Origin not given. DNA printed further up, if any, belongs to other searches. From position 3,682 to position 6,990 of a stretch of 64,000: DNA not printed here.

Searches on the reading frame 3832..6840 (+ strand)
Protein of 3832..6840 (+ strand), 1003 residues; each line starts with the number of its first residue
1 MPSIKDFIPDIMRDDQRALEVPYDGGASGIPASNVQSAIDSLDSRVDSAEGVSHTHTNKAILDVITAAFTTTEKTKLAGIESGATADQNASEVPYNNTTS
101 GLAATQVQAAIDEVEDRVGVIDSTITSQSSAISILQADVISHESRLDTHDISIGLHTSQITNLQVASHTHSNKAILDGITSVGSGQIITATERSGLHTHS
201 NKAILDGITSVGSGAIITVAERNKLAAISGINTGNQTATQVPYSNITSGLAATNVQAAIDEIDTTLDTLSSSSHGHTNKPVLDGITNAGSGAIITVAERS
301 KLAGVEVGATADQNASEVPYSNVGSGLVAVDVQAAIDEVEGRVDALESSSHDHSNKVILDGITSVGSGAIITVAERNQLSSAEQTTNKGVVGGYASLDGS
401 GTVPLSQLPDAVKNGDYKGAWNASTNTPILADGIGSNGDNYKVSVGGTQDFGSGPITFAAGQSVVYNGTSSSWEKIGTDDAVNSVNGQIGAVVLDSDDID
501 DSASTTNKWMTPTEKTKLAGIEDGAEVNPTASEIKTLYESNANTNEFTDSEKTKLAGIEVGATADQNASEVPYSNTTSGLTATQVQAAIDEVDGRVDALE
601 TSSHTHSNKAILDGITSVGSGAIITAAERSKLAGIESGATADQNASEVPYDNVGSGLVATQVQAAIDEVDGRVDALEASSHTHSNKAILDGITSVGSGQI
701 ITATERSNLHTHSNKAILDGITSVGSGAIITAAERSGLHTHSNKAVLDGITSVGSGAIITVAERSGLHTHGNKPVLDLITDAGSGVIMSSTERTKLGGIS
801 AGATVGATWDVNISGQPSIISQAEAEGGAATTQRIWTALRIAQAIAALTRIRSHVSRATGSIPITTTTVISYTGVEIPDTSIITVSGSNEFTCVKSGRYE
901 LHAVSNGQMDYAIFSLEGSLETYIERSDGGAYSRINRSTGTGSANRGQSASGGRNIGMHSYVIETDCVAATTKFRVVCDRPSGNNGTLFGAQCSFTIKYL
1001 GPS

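Call 13: search_protein_families(library=phrogs, proteins=[window:3832-6840:+], max_evalue=0.00001)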
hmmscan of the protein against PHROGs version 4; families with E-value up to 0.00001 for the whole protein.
window:3832-6840:+ (1003 aa): 6 families
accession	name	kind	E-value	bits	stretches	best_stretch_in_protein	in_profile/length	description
phrog_13892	-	tail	1.8e-36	127.4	1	377-523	449-596/676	minor tail protein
phrog_31460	-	tail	1.6e-28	101.1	1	385-502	49-162/288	tail protein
phrog_21412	-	tail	5.8e-07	28.6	1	371-578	932-1130/1452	tail fiber protein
phrog_24456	-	tail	1.8e-06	27.4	1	410-716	157-449/972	tail fiber protein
phrog_7946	-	unknown function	2.1e-06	28.3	0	35-67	133-165/186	-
phrog_38074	-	unknown function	3.1e-06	27.7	0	684-706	24-46/55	-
